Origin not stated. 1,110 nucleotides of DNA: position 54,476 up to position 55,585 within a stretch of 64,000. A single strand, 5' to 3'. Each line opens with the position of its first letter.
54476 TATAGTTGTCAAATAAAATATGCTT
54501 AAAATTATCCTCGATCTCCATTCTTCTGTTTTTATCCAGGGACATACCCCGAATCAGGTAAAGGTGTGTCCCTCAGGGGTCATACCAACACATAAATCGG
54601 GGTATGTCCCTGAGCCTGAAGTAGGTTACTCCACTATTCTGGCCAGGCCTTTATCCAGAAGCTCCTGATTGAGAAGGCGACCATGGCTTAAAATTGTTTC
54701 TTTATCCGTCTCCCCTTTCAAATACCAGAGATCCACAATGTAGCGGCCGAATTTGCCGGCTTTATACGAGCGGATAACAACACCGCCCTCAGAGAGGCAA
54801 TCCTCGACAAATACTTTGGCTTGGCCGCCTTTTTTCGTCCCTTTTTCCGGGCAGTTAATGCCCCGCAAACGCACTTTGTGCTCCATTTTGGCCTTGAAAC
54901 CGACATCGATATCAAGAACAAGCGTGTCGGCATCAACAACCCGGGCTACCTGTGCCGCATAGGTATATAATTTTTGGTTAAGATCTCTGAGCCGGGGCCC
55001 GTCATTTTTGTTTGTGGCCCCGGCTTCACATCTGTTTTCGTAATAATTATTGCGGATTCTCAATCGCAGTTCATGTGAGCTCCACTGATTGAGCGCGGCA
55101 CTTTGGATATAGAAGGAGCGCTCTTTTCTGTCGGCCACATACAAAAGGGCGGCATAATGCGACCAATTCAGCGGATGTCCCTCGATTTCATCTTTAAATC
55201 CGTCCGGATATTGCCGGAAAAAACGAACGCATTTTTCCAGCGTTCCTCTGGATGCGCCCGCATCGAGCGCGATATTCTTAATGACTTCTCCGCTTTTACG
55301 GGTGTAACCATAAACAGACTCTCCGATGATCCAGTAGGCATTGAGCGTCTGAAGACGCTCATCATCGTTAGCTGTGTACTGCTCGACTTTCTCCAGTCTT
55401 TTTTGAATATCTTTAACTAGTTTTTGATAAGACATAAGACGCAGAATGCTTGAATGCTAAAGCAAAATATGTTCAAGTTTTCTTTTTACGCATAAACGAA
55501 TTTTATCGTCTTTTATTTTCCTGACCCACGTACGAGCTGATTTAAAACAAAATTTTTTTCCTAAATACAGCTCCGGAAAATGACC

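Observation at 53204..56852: Defence/toxin-antitoxin islet inside the EPS operon: COG1373 ATPase-nuclease, DUF1016N-SNase fusion, AbiEi/AbiEii pair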

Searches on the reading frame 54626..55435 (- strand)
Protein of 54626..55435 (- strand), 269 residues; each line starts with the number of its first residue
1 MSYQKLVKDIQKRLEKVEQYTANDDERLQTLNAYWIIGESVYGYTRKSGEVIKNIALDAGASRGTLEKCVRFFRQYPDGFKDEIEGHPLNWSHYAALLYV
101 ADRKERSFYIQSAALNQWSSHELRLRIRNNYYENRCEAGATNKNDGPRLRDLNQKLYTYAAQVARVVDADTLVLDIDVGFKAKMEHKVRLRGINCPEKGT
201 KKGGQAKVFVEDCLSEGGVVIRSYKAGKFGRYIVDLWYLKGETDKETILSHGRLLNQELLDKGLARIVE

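Call 3: search_protein_families(library=pfam, proteins=[window:54626-55435:-], max_evalue=0.01)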
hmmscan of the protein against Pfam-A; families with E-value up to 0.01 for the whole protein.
window:54626-55435:- (269 aa): 2 families
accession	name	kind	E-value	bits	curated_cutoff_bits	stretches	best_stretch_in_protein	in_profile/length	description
PF17761.7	DUF1016_N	-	1.3e-14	54.9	32.8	1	29-133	20-136/137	DUF1016 N-terminal domain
PF00565.23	SNase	-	9.2e-07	29.7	21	1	187-268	1-77/107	Staphylococcal nuclease homologue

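Call 4: search_protein_families(library=padloc, proteins=[window:54626-55435:-], max_evalue=0.01)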
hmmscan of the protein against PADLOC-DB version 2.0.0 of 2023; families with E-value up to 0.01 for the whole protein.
window:54626-55435:- (269 aa): 20 families
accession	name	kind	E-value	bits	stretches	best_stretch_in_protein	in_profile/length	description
PDLC04807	PDC-S02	-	2.6e-18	64.3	1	2-135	12-157/351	-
PDLC04827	PDC-S02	-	2.7e-15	54.6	1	2-135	9-151/234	-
PDLC04795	PDC-S02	-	2.3e-13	48.1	1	2-143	23-175/357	-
PDLC04803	PDC-S02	-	4.2e-13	47.6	1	57-145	6-91/269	-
PDLC04810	PDC-S02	-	9.8e-13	46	1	2-142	10-174/355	-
PDLC04831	PDC-S02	-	2.1e-12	45.2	1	2-142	10-160/346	-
PDLC04812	PDC-S02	-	3.4e-12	44.5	1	61-134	78-148/151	-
PDLC04826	PDC-S02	-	2.2e-11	41.8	1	2-138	10-157/222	-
PDLC04822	PDC-S02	-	2.3e-11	41.8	1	61-144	79-162/294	-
PDLC04817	PDC-S02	-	2.5e-11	41.6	1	56-153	70-166/286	-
PDLC04811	PDC-S02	-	3.5e-10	38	1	2-139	11-159/172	-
PDLC04825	PDC-S02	-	1.1e-09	36.5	1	62-138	84-160/193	-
PDLC04820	PDC-S02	-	1.3e-09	35.6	1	59-134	90-169/332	-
PDLC01464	PD_DExK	-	1.7e-08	32.9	1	91-144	1-51/126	"CAS-I,CAS-II,CAS-III,CAS-IV,CAS-V,CAS-VI; associated"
PDLC04797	PDC-S02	-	1e-05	23.6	1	62-111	76-122/126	-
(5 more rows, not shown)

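Call 9: find_homologous_proteins(query=window:54626-55435:-, max_evalue=0.001)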
Query window:54626-55435:- (269 aa): 110 proteins with E <= 0.001 among 715 candidates.
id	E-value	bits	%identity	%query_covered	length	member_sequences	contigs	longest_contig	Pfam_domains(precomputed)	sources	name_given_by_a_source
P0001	3.8e-178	608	100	100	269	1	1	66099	PF17761.8,PF00565.24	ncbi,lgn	-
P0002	1.4e-105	371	58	100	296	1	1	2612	PF17761.8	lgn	-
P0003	3.5e-105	369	63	100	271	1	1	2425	PF17761.8,PF00565.24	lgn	-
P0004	1.4e-104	367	64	100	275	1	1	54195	PF17761.8,PF00565.24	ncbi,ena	-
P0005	4.8e-103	362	62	100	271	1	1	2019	PF17761.8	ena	-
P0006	7.6e-103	362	56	100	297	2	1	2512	PF17761.8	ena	-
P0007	1.7e-102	360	62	100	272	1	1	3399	PF17761.8,PF00565.24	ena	-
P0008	3.9e-102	359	63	100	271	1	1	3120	PF17761.8,PF00565.24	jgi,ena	-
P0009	2.3e-101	357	57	100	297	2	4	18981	PF17761.8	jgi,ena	-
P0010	2.6e-99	350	58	100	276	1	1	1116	PF17761.8,PF00565.24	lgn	-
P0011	5.3e-98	346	58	100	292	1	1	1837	PF17761.8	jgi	jgi:hypothetical protein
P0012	6.2e-98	346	58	100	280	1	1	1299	PF17761.8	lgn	-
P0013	7.3e-98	345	59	100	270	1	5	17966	PF17761.8,PF00565.24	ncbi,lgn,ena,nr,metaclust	ncbi:MAG: hypothetical protein A3C36_04345 [Omnitrophica WOR_2 bacterium RIFCSPHIGHO2_02_FULL_52_10]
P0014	6.6e-97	342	57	100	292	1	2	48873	PF17761.8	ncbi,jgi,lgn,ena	-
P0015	4.0e-96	340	59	100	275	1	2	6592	PF17761.8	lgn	-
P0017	5.8e-95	336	58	99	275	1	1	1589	PF17761.8,PF00565.24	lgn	-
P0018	1.5e-93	331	52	100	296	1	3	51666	PF17761.8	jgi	-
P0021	3.9e-92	327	57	100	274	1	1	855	PF17761.8,PF00565.24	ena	-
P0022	7.5e-92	326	56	100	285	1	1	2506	PF17761.8,PF00565.24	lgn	-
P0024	7.5e-90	319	54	100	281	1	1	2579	PF17761.8,PF00565.24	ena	-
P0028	2.9e-87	311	55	99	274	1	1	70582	PF17761.8,PF00565.24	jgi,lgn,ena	-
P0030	1.7e-84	301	51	100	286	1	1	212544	PF17761.8,PF00565.24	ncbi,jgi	jgi:endonuclease YncB( thermonuclease family)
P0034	2.0e-78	282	50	100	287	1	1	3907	PF17761.8,PF00565.24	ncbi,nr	ncbi:MAG: thermonuclease family protein, partial [Candidatus Omnitrophica bacterium]|nr:thermonuclea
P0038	1.7e-72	262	52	95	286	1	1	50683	PF17761.8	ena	-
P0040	2.4e-68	249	43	99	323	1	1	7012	PF17761.8,PF00565.24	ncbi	-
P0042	2.4e-57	212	40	97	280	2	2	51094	PF17761.8,PF00565.24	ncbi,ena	-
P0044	6.5e-57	211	41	100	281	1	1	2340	PF17761.8,PF00565.24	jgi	-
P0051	1.1e-55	207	40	100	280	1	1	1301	PF17761.8,PF00565.24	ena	-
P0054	6.8e-55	204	39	100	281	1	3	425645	PF17761.8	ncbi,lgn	-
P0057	2.4e-54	203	42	91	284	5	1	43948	PF17761.8,PF00565.24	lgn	-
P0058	4.7e-54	202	41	90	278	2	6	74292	PF17761.8,PF00565.24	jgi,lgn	jgi:micrococcal nuclease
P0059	5.5e-54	201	39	100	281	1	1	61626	PF17761.8,PF00565.24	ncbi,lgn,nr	ncbi:MAG: thermonuclease family protein [Candidatus Omnitrophica bacterium]|nr:thermonuclease family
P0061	1.7e-53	200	39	97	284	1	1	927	PF17761.8,PF00565.24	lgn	-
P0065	2.4e-52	196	44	84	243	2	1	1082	PF17761.8,PF00565.24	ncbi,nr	ncbi:MAG: hypothetical protein KAI72_05560, partial [Candidatus Pacebacteria bacterium]|nr:hypotheti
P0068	3.3e-50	189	36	100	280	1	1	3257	PF17761.8,PF00565.24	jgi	-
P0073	7.7e-40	155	51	43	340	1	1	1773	PF17761.8,PF00565.24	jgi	jgi:endonuclease YncB( thermonuclease family)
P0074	9.2e-39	152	37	99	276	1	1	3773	PF17761.8,PF00565.24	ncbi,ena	-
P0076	7.0e-35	139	49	43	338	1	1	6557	PF17761.8,PF00565.24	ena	-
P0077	1.1e-34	138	34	99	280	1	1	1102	PF17761.8,PF00565.24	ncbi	-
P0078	5.0e-34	136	54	41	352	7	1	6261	PF17761.8,PF00565.24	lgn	-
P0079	1.2e-33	135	50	41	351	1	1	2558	PF17761.8,PF00565.24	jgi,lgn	-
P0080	3.5e-33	133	52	43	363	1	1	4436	PF00565.24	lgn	-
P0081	1.1e-32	132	28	98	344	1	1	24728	PF17761.8,PF00565.24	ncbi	-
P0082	7.7e-32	129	42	43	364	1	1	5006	PF17761.8,PF00565.24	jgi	-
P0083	1.3e-31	128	45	43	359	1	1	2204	PF17761.8,PF00565.24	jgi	-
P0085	1.0e-30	125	46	54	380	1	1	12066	PF17761.8,PF00565.24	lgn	-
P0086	1.2e-30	125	52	43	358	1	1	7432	PF00565.24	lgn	-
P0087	4.1e-30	123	30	98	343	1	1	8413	PF17761.8,PF00565.24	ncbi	ncbi:MAG: DUF1016 N-terminal domain-containing protein [Alphaproteobacteria bacterium]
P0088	3.6e-29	120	51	42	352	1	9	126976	PF17761.8,PF00565.24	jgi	-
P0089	1.3e-28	118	35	72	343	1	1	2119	PF00565.24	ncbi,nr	ncbi:MAG: hypothetical protein BWY42_01699 [Candidatus Omnitrophica bacterium ADurb.Bin277]|nr:MAG: 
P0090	1.9e-28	118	48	43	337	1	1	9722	PF17761.8,PF00565.24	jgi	jgi:endonuclease YncB( thermonuclease family)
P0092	2.0e-27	114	47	41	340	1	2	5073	PF17761.8,PF00565.24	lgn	-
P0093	7.0e-25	106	49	42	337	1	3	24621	PF00565.24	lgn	-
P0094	2.9e-24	104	46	43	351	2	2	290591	PF17761.8,PF00565.24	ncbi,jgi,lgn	jgi:micrococcal nuclease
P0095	1.4e-23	102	30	98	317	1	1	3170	PF17761.8,PF00565.24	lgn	-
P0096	2.7e-22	98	45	43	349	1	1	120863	PF17761.8,PF00565.24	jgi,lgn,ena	-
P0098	4.8e-21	93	31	99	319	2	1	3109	PF17761.8,PF00565.24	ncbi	-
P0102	8.2e-20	89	44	44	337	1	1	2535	PF17761.8,PF00565.24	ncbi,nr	ncbi:MAG: thermonuclease family protein, partial [Euryarchaeota archaeon]|nr:thermonuclease family p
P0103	4.2e-19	87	40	45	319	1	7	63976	PF17761.8,PF00565.24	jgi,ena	-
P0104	5.1e-19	87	39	47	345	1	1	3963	PF17761.8,PF00565.24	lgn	-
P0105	1.4e-18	85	27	99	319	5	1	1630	PF17761.8,PF00565.24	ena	-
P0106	2.7e-18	84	28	99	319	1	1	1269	PF17761.8,PF00565.24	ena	-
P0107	4.5e-18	84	42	45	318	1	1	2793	PF17761.8,PF00565.24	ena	-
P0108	1.6e-17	82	41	42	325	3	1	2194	PF17761.8,PF00565.24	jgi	jgi:micrococcal nuclease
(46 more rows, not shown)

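Call 13: find_related_loci(query=A2, collection=genome_contigs, flank=10000)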
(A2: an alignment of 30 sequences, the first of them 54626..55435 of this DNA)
Query A2 (269 aa) in genome_contigs; peptide patterns used: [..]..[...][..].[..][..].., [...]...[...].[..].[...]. (x = any residue, [..] = any of these).
600 stretches matched a pattern (row limit reached: there are more); 202 encode a relative of the query (tblastn E <= 1e-3); the best 80 are kept; 80 distinct loci.
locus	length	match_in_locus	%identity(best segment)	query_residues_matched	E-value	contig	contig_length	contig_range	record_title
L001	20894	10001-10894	46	5-269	7e-77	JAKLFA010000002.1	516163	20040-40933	MAG: Candidatus Omnitrophota bacterium isolate RA.bin146 RA.bin146_2, whole genome shotgun sequence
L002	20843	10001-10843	39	1-269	1e-59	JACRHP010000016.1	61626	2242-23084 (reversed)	MAG: Candidatus Omnitrophota bacterium isolate NC_groundwater_1780_Pr3_B-0.1um_53_71 SR-2_scaffold_141_571553, whole gen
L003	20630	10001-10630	38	58-265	4e-40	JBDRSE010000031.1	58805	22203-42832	MAG: bacterium isolate MEGAHIT-group-3.13 k141_235404, whole genome shotgun sequence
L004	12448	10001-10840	32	2-268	1e-39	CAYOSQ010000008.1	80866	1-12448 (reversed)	MAG TPA_asm: uncultured Planctomycetia bacterium isolate SRP077602_co2_125 genome assembly, contig: NODE_418_length_8086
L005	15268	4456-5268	35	3-269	5e-39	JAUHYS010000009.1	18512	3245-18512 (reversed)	MAG: bacterium isolate 3_bin.80 NODE_3618_length_18512_cov_0.850150, whole genome shotgun sequence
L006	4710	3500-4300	32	2-268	1e-36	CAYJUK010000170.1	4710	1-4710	MAG TPA_asm: uncultured Planctomycetales bacterium isolate ERP125453_co1_189 genome assembly, contig: NODE_24802_length_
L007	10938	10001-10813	35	33-267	3e-36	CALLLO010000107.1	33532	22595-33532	MAG: uncultured Candidatus Marinamargulisbacteria bacterium isolate S3_Bin_Bin_107_1 genome assembly, contig: c_00000346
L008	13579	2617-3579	31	2-265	6e-35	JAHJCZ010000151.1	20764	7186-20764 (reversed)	MAG: Candidatus Omnitrophota bacterium isolate Modern_marine.mb.324 Modern_marine.mb.324_k141_2231541, whole genome shot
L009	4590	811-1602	30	3-268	3e-34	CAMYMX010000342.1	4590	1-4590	MAG: uncultured Polyangiaceae bacterium isolate FCS_M_Myxococcota_13.1 genome assembly, contig: NODE_28634_length_4590_c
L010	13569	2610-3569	29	3-265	2e-32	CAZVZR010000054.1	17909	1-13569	MAG TPA_asm: uncultured Planctomycetales bacterium isolate SRP193066_co2_435 genome assembly, contig: NODE_1678_length_1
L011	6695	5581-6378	31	3-268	3e-31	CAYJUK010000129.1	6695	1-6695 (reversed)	MAG TPA_asm: uncultured Planctomycetales bacterium isolate ERP125453_co1_189 genome assembly, contig: NODE_14662_length_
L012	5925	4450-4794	48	152-265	1e-30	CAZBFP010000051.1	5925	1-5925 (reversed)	MAG TPA_asm: uncultured Leptospirales bacterium isolate SRP241326_co3_324 genome assembly, contig: NODE_14732_length_592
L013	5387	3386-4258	30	3-265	1e-30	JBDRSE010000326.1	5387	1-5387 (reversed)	MAG: bacterium isolate MEGAHIT-group-3.13 k141_316666, whole genome shotgun sequence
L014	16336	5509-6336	30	2-268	1e-30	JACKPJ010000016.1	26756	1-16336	MAG: Deltaproteobacteria bacterium isolate HK-STAS-UBA10199-1 HK-STAS-UBA10199-1_16, whole genome shotgun sequence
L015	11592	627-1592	30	3-267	1e-30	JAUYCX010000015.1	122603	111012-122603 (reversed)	MAG: Candidatus Omnitrophota bacterium isolate C20_maxbin.112_sub C20_k141_61823, whole genome shotgun sequence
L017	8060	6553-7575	48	3-266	5e-29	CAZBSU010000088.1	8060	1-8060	MAG TPA_asm: uncultured Planctomycetales bacterium isolate binchicken_co256_149 genome assembly, contig: NODE_25746_leng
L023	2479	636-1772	46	2-268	7e-28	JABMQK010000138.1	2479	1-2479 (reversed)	MAG: bacterium isolate bin.343 k141_4474826, whole genome shotgun sequence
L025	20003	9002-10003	47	2-267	6e-27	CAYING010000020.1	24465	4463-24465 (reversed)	MAG TPA_asm: uncultured Planctomycetales bacterium isolate ERP119705_co25_670 genome assembly, contig: NODE_1111_length_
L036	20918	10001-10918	46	35-266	5e-25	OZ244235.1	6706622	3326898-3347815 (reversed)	MAG: Candidatus Latescibacterota bacterium isolate e5868d62-61ad-4724-99e8-9c09e4b40cf9 genome assembly, chromosome: 1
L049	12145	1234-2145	27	4-265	1e-21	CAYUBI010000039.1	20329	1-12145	MAG TPA_asm: uncultured Candidatus Marinamargulisbacteria bacterium isolate SRP272421_co3_728 genome assembly, contig: N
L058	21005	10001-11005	36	28-265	1e-17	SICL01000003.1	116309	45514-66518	MAG: Candidatus Taenariivivens baikalensis isolate Baikal-deep-G204 BACOMB-C378, whole genome shotgun sequence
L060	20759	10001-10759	27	49-265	9e-18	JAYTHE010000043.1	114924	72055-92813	MAG: Candidatus Omnitrophota bacterium isolate GFS_2494 GFS_2494_42, whole genome shotgun sequence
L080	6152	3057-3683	28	50-256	2e-13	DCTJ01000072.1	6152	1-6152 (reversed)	MAG TPA_asm: Candidatus Omnitrophica bacterium UBA1443 UBA1443_contig_105701, whole genome shotgun sequence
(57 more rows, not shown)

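Call 17: search_protein_families(library=pfam, proteins=[L080:1352-2494:+, L006:1187-1477:+, L058:7226-8599:+, L017:3621-5195:+, L049:51-968:-, L023:1922-2479:+, L036:9068-9820:-, L006:2532-2834:+, L060:11167-11766:+, L015:1614-2546:+], max_evalue=0.001)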
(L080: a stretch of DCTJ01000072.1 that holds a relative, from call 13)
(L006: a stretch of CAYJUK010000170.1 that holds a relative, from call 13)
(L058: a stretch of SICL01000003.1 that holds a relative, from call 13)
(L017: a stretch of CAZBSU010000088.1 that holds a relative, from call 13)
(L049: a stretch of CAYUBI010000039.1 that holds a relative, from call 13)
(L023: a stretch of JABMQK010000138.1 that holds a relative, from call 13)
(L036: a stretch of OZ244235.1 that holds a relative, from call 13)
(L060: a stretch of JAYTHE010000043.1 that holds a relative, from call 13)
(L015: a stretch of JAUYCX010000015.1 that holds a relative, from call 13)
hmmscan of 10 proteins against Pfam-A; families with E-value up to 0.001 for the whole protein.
L080:1352-2494:+ (380 aa): 2 families
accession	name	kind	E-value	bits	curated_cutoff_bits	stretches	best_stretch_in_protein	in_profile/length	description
PF13784.11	Fic_N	-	5.7e-23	81.2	26.7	1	37-116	3-81/82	Fic/DOC family N-terminal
PF02661.23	Fic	-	1.9e-21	77.2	24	1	124-227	2-93/93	Fic/DOC family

L006:1187-1477:+ (96 aa): 5 families
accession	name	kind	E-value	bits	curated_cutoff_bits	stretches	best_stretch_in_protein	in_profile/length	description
PF01381.28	HTH_3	-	2.8e-10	40.5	23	1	38-89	1-51/55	Helix-turn-helix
PF12844.13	HTH_19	-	2.3e-08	34.2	30.2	1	35-85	1-50/64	Helix-turn-helix domain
PF13560.12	HTH_31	-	1.1e-07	32.5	27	1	37-88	5-56/64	Helix-turn-helix domain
PF13443.12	HTH_26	-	1.3e-06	29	22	1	37-90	1-54/63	Cro/C1-type HTH DNA-binding domain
PF13744.12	HTH_37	-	1.6e-05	25.1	27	1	31-92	16-77/80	Helix-turn-helix domain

L058:7226-8599:+ (457 aa): 9 families
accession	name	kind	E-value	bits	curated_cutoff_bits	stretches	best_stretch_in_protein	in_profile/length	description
PF00158.32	Sigma54_activat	-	2e-71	239.6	20.2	1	148-313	2-167/168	Sigma-54 interaction domain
PF00072.30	Response_reg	-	1.5e-30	106.1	30.2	1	8-116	1-109/111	Response regulator receiver domain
PF25601.1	AAA_lid_14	-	7.7e-28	96.6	27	1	319-399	1-81/87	AAA+ ATPase lid domain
PF14532.12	Sigma54_activ_2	-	4.3e-23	82.5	25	1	149-318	2-138/138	Sigma-54 interaction domain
PF02954.25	HTH_8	-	4.8e-16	58.7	22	1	414-454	2-42/42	Bacterial regulatory protein, Fis family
PF07728.20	AAA_5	-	7.7e-07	29.6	22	1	171-290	2-124/139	AAA domain (dynein-related subfamily)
PF07724.20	AAA_2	-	1e-06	29.3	27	1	169-295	4-131/166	AAA domain (Cdc48 subfamily)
PF01078.27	Mg_chelatase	-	4.7e-06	26.6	20.3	0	226-290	93-159/207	Magnesium chelatase, subunit ChlI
PF00004.35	AAA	-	8.5e-06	26.7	21.2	1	171-289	1-110/131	ATPase family associated with various cellular activities (AAA)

L017:3621-5195:+ (524 aa): 6 families
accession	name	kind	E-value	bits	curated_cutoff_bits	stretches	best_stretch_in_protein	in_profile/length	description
PF07719.23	TPR_2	-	2.5e-11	43.2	27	0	490-516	1-27/34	Tetratricopeptide repeat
PF13432.12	TPR_16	-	2.9e-08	34.4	32.7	1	462-516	3-57/65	Tetratricopeptide repeat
PF13424.12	TPR_12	-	2.5e-07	31.2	30.1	1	458-516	5-71/77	Tetratricopeptide repeat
PF13428.12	TPR_14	-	1.1e-05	26.1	23.5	0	492-521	3-32/44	Tetratricopeptide repeat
PF00515.34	TPR_1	-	4.5e-05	23.5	27.8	0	495-516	6-27/34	Tetratricopeptide repeat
PF13374.12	TPR_10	-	0.00099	19.5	27.5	0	458-483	4-29/42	Tetratricopeptide repeat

L049:51-968:- (305 aa): 2 families
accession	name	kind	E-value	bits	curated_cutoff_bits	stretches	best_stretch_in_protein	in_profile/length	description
PF17761.7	DUF1016_N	-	2.1e-40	138.4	32.8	1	18-157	2-137/137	DUF1016 N-terminal domain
PF06250.17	YhcG_C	-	8.9e-20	71.6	32.5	1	178-233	1-56/157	YhcG PDDEXK nuclease domain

L023:1922-2479:+ (186 aa): 4 families
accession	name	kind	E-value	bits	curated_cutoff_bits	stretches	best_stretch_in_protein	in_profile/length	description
PF00535.33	Glycos_transf_2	-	4.9e-36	124.6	23.3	1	5-167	1-166/168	Glycosyl transferase family 2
PF13641.12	Glyco_tranf_2_3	-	1.3e-07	32.3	27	1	4-117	3-123/230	Glycosyltransferase like family 2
PF10111.15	Glyco_tranf_2_2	-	1.5e-05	25.1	27.3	1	5-103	1-104/276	Glycosyltransferase like family 2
PF13704.12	Glyco_tranf_2_4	-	0.001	20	27.5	0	27-74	16-63/98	Glycosyl transferase family 2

L036:9068-9820:- (250 aa): 3 families
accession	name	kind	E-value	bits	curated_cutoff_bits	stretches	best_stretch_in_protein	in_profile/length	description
PF00106.31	adh_short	-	1.2e-35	123.2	26.6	1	13-210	2-188/195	short chain dehydrogenase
PF13561.12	adh_short_C2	-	1.1e-32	113.9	27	1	25-205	9-177/236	Enoyl-(Acyl carrier protein) reductase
PF08659.16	KR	-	4.4e-11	43.4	22.6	1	14-152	3-140/180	KR domain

L006:2532-2834:+ (100 aa): 0 families

L060:11167-11766:+ (199 aa): 1 family
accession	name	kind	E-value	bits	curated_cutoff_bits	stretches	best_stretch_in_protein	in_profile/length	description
PF08327.17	AHSA1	-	2.5e-20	73.4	22.1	1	51-185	1-124/125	Activator of Hsp90 ATPase homolog 1-like protein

L015:1614-2546:+ (310 aa): 5 families
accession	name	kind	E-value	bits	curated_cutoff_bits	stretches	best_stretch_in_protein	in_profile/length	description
PF01180.27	DHO_dh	-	1.9e-75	254.2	27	1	4-293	2-291/291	Dihydroorotate dehydrogenase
PF01207.24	Dus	-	1.4e-05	24.9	20.4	0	229-298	170-239/311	Dihydrouridine synthase (Dus)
PF03060.21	NMO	-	2.8e-05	24.1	28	1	220-274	168-224/331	Nitronate monooxygenase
PF04481.18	DUF561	-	0.00019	21.2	21.6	1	154-274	105-216/243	Protein of unknown function (DUF561)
PF00977.27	His_biosynth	-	0.00022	21.2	23.6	1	228-287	58-117/228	Histidine biosynthesis protein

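Call 18: find_encoding_contigs(protein=P0001, flank=10000, max_places=4)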
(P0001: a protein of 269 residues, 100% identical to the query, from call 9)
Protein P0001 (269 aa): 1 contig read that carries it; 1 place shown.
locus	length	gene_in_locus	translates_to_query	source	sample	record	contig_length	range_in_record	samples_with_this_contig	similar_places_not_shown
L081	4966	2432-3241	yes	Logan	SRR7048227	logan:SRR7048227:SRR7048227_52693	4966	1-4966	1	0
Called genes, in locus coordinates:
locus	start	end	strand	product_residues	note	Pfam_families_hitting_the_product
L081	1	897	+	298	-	?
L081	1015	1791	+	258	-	PF08843:AbiEii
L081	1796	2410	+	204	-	-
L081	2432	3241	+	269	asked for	PF17761:DUF1016_N, PF00565:SNase (weak)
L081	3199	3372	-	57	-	-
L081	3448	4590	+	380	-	PF13173:AAA_14, PF13635:DUF4143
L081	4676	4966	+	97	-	?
